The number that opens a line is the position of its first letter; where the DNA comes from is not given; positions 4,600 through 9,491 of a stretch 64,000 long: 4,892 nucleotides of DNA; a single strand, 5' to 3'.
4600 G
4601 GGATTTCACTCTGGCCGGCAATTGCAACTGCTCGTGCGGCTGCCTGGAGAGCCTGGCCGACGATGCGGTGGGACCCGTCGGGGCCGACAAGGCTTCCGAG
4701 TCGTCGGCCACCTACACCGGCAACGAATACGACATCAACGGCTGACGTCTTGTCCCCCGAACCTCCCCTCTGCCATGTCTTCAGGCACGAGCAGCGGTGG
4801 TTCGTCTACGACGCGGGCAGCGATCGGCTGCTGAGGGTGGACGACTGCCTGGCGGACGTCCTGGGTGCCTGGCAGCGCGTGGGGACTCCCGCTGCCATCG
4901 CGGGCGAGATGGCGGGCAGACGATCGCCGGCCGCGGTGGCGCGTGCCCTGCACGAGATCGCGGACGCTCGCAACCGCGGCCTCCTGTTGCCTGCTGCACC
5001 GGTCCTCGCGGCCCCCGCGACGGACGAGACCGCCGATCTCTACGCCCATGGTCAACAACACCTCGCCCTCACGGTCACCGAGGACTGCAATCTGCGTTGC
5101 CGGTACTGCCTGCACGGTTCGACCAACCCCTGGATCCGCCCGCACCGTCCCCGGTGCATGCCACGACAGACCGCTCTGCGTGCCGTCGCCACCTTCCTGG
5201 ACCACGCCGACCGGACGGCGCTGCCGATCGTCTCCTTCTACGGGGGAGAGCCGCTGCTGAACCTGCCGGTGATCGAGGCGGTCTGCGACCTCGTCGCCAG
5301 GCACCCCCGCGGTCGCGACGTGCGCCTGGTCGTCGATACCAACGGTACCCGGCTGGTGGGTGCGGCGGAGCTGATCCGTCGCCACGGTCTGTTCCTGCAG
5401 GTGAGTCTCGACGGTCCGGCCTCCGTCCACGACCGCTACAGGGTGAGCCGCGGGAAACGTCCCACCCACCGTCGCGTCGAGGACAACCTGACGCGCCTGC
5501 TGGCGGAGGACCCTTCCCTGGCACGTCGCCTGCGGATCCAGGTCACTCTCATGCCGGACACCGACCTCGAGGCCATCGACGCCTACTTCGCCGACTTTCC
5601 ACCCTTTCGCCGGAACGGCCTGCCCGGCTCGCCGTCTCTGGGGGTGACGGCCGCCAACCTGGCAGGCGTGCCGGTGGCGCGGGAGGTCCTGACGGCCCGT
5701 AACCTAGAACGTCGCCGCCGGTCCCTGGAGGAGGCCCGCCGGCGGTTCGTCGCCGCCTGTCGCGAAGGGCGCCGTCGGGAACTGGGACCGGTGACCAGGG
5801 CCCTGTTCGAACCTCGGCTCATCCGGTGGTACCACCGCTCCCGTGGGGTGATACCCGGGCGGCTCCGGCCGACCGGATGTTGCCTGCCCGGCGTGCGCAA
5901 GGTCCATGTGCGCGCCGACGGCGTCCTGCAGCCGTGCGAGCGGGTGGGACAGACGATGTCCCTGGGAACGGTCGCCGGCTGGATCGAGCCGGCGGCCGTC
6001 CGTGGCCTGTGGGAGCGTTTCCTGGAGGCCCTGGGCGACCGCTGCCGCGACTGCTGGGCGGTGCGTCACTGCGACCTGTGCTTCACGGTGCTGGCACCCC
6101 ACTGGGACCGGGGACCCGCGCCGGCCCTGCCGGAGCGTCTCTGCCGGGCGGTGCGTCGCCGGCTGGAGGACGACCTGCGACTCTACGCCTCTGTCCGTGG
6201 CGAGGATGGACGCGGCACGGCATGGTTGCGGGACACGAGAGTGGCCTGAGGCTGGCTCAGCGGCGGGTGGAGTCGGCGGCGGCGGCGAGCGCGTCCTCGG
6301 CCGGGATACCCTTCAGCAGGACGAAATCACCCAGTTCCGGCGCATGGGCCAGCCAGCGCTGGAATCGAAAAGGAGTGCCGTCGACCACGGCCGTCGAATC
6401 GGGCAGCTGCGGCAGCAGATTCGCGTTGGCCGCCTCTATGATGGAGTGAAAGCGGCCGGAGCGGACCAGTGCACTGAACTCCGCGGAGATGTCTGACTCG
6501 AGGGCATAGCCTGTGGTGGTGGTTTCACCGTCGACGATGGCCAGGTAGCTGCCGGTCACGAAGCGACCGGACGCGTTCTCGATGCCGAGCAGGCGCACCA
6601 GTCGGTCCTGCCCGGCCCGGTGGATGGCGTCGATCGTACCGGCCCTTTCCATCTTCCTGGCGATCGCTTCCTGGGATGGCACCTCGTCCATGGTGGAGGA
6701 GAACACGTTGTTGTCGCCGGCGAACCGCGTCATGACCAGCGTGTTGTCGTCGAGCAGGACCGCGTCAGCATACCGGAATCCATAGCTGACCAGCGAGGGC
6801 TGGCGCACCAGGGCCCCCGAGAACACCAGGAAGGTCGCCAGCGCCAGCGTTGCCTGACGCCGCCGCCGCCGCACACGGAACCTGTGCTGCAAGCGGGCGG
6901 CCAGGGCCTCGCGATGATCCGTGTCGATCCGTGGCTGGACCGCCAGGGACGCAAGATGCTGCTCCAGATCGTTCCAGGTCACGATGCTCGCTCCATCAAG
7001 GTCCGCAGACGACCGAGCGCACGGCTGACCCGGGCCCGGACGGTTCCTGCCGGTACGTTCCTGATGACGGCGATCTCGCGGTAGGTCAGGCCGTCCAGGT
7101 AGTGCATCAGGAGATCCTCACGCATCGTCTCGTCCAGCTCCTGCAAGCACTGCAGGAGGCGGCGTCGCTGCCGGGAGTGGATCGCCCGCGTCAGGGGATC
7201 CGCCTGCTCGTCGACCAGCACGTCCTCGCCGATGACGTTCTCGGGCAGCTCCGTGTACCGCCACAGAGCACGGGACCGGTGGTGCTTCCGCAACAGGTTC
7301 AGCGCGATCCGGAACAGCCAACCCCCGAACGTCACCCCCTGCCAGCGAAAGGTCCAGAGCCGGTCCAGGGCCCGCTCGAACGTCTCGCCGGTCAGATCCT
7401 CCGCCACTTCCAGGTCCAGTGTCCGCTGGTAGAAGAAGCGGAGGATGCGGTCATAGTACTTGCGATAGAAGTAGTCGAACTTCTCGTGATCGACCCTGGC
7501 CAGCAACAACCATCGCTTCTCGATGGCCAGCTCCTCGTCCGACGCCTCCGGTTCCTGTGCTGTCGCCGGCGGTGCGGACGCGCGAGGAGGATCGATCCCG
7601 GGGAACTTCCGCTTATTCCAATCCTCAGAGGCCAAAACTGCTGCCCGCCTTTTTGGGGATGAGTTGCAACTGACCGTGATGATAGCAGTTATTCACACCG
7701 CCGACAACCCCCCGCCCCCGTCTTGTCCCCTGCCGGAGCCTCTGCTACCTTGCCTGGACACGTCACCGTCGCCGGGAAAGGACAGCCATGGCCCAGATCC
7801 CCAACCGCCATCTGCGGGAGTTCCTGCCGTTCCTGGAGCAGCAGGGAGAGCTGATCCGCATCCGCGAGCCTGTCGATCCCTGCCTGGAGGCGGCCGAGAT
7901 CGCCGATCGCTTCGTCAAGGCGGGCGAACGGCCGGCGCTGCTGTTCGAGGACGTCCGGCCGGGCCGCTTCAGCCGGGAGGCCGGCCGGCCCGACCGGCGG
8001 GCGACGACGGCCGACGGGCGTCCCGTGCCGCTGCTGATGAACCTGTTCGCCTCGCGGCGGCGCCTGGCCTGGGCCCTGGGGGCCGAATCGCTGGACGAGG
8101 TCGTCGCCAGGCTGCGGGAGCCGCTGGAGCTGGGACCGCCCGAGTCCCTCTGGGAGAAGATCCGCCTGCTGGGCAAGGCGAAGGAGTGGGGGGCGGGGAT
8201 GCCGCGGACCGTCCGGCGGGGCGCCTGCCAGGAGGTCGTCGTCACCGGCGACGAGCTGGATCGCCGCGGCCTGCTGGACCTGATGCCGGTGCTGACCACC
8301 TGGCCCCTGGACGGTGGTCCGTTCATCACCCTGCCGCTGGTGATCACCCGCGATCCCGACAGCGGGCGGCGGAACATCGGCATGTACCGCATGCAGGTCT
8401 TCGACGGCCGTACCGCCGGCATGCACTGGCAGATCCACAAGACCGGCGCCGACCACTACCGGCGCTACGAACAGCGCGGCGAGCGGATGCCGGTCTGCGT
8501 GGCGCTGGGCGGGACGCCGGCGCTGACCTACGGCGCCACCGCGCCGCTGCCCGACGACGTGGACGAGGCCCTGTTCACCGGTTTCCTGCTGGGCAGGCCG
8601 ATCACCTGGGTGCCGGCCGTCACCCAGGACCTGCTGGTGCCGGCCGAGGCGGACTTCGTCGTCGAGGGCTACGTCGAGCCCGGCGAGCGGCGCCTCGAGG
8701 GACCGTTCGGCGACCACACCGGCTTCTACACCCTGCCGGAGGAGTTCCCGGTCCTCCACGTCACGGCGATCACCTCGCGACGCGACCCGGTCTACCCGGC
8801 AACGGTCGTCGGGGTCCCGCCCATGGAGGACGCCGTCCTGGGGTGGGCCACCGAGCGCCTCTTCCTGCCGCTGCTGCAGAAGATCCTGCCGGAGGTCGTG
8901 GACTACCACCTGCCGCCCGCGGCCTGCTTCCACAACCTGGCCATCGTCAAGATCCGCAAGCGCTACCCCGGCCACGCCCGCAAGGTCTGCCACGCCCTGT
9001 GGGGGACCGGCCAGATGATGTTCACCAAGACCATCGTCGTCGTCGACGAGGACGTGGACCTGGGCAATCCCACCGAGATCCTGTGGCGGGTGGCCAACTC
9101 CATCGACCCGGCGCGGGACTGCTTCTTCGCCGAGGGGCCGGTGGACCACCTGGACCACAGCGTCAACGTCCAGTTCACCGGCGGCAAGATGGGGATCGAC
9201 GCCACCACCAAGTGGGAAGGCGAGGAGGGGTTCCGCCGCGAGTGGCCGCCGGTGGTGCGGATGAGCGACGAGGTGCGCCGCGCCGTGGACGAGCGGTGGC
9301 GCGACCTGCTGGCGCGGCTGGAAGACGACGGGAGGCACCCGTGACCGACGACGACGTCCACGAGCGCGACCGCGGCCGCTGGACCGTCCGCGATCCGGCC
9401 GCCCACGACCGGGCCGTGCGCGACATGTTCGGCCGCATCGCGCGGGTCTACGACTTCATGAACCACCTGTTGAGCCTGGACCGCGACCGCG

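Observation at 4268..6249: Unannotated Cys-rich 60-aa precursor translationally coupled to a radical SAM/SPASM enzyme: a candidate novel RiPP cluster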

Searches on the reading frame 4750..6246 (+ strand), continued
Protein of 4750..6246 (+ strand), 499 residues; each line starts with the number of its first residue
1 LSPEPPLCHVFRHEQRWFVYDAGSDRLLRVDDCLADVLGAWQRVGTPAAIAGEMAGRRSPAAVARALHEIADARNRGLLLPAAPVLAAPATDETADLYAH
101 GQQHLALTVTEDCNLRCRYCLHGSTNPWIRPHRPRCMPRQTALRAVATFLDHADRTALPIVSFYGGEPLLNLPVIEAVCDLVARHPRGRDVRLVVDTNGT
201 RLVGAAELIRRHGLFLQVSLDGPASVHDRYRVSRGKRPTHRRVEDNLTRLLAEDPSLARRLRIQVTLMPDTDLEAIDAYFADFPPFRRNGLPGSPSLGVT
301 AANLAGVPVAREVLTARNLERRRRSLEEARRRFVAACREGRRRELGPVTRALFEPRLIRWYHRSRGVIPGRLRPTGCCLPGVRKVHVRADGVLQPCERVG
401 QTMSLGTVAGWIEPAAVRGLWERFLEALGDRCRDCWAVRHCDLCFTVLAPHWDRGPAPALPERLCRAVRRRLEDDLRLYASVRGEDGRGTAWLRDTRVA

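Call 88: search_protein_families(library=pfam, proteins=[L010:5000-5956:+, L010:6001-7401:+], max_evalue=0.01)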
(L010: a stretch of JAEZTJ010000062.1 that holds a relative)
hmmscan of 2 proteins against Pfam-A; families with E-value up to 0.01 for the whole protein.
L010:5000-5956:+ (319 aa): 0 families

L010:6001-7401:+ (467 aa): 2 families
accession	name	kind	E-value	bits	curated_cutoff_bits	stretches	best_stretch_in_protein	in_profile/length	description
PF04055.27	Radical_SAM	-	3.5e-18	66.8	29.5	1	98-251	2-148/166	Radical SAM superfamily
PF13353.11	Fer4_12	-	6.9e-08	33.3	22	1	100-204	12-111/137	4Fe-4S single cluster domain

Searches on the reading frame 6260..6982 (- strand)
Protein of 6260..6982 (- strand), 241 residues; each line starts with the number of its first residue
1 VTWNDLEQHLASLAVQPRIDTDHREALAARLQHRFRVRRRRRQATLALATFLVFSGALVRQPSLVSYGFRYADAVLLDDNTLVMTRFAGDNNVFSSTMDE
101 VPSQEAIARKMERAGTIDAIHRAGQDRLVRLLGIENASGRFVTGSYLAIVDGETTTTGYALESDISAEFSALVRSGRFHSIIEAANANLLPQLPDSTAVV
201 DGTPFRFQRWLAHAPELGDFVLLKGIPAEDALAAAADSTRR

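Call 5: search_protein_families(library=ncbifam, proteins=[window:6260-6982:-], max_evalue=0.01)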
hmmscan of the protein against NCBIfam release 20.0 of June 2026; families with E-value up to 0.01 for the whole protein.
window:6260-6982:- (241 aa): 0 families

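Call 6: search_protein_families(library=pfam, proteins=[window:6260-6982:-], max_evalue=0.01)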
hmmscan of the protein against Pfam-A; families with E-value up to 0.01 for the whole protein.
window:6260-6982:- (241 aa): 0 families

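Call 53: find_homologous_proteins(query=window:6260-6982:-, max_evalue=0.001)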
Query window:6260-6982:- (241 aa): 2 proteins with E <= 0.001 among 8000 candidates.
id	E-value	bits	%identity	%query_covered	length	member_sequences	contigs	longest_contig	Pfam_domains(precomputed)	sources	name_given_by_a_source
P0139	8.6e-151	518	100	100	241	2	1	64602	-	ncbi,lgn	-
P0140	1.7e-69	252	55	95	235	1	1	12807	-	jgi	-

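Call 67: search_protein_families(library=ncbifam, proteins=[window:6260-6982:-], max_evalue=1)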
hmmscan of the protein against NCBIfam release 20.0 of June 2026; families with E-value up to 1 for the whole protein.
window:6260-6982:- (241 aa): 1 family
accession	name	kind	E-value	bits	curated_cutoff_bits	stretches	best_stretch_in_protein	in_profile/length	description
NF049861.1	SCO2400_fam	subfamily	0.16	12.5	55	1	20-57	75-112/136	SCO2400 family protein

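Call 72: predict_structure(alignment_id=A5)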
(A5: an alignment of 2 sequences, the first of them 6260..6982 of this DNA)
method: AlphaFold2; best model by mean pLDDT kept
length: 241 residues; sequences in the alignment: 2
mean_pLDDT: 43.2   pTM: 0.33
mean pLDDT of the five models: 43.2, 42.7, 39.9, 37.3, 33.6
residues with pLDDT >= 90: 0; 70-90: 9; 50-70: 47; < 50: 185
segments of 3 or more residues with pLDDT < 50: 1-24, 30-170, 199-203, 230-241
pLDDT, mean of each block of 10 residues (from residue 1): 41 42 48 43 44 36 29 39 35 35 36 30 30 36 36 32 42 56 70 63 58 58 59 38 40
secondary structure, 60 per line:
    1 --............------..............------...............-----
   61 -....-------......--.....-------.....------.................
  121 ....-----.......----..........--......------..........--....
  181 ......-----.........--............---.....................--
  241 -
elements in order: H3-14 H21-34 H41-55 H62-65 E73-78 E81-85 E93-97 H104-124 E130-136 E141-150 E153-158 H165-174 H177-186 E192-200 E203-214 E218-227 H228-238

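Call 74: search_solved_structures(query=A7, max_evalue=10)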
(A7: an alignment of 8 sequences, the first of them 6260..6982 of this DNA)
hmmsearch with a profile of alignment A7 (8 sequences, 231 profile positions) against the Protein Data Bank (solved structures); distinct sequences matched with E-value up to 10: 5.
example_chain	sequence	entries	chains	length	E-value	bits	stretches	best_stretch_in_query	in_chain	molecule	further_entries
8j20_D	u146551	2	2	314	0.64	12.5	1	37-69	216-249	Free fatty acid receptor 3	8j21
5oql_U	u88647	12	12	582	0.8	12.2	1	9-62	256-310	Nop58 | Nucleolar protein 58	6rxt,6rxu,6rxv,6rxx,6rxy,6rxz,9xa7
1xou_A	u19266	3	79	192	0.87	12.1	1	131-198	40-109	EspA | Translocon EspA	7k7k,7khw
2z6c_A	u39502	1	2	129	1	11.8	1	73-142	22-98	Phototropin-1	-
7nn3_A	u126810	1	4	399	2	10.9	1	175-219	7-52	Beta-xylanase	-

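Call 75: search_protein_families(library=pfam, alignment_id=A7, max_evalue=1)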
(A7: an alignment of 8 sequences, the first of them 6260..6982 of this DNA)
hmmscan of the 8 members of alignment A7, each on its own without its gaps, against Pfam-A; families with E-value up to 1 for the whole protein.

A. member 1, window:6260-6982:- (241 aa): 0 families

B. families by the number of members that match (of 8 scanned): 5 families
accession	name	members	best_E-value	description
PF17920.6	TetR_C_16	1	0.016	Tetracyclin repressor-like, C-terminal domain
PF09677.15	TrbI_Ftype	1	0.044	Type-F conjugative transfer system protein (TrbI_Ftype)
PF24417.1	DUF7549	1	0.047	Family of unknown function (DUF7549)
PF11859.13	DUF3379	1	0.095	Protein of unknown function (DUF3379)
PF03792.18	PBC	1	0.23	PBC domain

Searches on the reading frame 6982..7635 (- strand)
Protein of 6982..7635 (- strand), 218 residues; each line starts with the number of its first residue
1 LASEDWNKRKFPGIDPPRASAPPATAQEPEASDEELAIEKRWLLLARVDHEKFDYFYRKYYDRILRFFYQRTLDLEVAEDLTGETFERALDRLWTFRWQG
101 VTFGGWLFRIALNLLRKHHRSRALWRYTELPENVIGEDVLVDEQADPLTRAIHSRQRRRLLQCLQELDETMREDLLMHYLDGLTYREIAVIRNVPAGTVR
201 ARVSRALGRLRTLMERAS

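Call 55: search_protein_families(library=pfam, proteins=[window:6982-7635:-], max_evalue=0.001)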
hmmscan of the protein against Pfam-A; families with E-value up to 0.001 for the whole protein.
window:6982-7635:- (218 aa): 3 families
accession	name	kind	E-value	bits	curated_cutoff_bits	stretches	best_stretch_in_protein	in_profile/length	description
PF08281.18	Sigma70_r4_2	-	4.1e-15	55.6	25.7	1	158-210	2-54/54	Sigma-70, region 4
PF04542.20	Sigma70_r2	-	4.4e-11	42.9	24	1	56-123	1-69/71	Sigma-70 region 2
PF04545.22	Sigma70_r4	-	5.9e-11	42.2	24.1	1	163-211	1-49/50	Sigma-70, region 4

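Call 67: search_protein_families(library=ncbifam, proteins=[window:6982-7635:-], max_evalue=1)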
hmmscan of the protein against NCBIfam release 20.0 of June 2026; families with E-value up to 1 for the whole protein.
window:6982-7635:- (218 aa): 89 families (the best 25 are shown)
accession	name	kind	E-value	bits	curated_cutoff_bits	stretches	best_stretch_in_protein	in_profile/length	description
TIGR02937.1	sigma70-ECF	superfamily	1.8e-26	92.7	42.9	1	51-212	1-163/165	sigma-70 family RNA polymerase sigma factor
TIGR02952.1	Sig70_famx2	equivalog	1.8e-23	83.3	206.45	1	49-214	9-170/170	ECF subfamily RNA polymerase sigma factor, BldN family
NF009166.1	PRK12513.1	equivalog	2.5e-22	79.5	206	1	29-214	5-186/193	RNA polymerase sigma factor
TIGR02950.1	SigM_subfam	subfamily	2.5e-21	76.2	147.95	1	54-214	3-158/159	RNA polymerase sigma factor, SigM family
NF007216.0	PRK09638.1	equivalog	3.6e-21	75.7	194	1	49-216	16-176/180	RNA polymerase sigma factor SigY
NF009171.0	PRK12518.1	equivalog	8.3e-21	74.7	208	1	30-216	11-186/191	RNA polymerase sigma factor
NF007229.0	PRK09647.1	equivalog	3.1e-19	69.2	265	1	53-216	46-204/220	RNA polymerase sigma factor SigE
NF007223.0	PRK09641.1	equivalog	2e-18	66.9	209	1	39-215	6-185/187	RNA polymerase sigma factor SigW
TIGR02983.1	SigE-fam_strep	subfamily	2.5e-18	66.5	141.55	1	49-216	4-160/162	SigE family RNA polymerase sigma factor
NF006930.0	PRK09415.1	subfamily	2.7e-18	66.4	198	1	53-216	18-177/179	RNA polymerase factor sigma C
TIGR02939.1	RpoE_Sigma70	equivalog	3.5e-17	63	236.15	1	46-207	15-179/190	RNA polymerase sigma factor RpoE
TIGR02985.1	Sig70_bacteroi1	subfamily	5.7e-16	59.1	126.4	1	51-212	1-160/162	RNA polymerase sigma-70 factor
NF009179.0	PRK12527.1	equivalog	3.1e-15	56.6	162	1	59-214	3-153/159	RNA polymerase sigma factor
NF004113.0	PRK05602.1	equivalog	3.4e-15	56.2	208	1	45-216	39-203/211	RNA polymerase sigma factor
TIGR02948.1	SigW_bacill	equivalog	4.5e-15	56.2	243.1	1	43-214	10-184/187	RNA polymerase sigma factor SigW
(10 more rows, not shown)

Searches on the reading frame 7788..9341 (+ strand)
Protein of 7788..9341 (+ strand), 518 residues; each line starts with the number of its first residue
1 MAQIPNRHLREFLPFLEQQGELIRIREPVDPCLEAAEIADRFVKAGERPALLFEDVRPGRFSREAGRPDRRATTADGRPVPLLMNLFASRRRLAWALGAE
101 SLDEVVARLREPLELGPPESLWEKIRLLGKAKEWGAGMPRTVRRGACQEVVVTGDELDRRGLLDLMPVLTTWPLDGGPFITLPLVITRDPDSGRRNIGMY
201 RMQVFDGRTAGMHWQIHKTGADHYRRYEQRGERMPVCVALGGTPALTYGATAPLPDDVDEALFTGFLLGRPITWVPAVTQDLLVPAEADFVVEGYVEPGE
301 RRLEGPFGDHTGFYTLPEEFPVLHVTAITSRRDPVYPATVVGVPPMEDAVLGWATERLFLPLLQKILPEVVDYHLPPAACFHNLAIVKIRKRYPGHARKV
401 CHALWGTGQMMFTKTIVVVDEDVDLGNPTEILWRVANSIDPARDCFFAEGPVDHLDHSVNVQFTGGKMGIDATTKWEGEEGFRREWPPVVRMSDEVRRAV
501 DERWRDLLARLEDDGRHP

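Call 55: search_protein_families(library=pfam, proteins=[window:7788-9341:+], max_evalue=0.001)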
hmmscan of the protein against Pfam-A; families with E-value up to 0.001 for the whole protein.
window:7788-9341:+ (518 aa): 3 families
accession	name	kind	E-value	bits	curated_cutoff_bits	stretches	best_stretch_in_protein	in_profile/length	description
PF01977.22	UbiD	-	1.3e-78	263.4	23.3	1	142-344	3-206/206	3-octaprenyl-4-hydroxybenzoate carboxy-lyase Rift-related domain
PF20696.2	UbiD_C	-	9.1e-47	158.7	24.2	1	350-472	2-127/127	3-octaprenyl-4-hydroxybenzoate carboxy-lyase C-terminal domain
PF20695.2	UbiD_N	-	5.3e-23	81.3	24.3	1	15-108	3-77/78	3-octaprenyl-4-hydroxybenzoate carboxy-lyase N-terminal domain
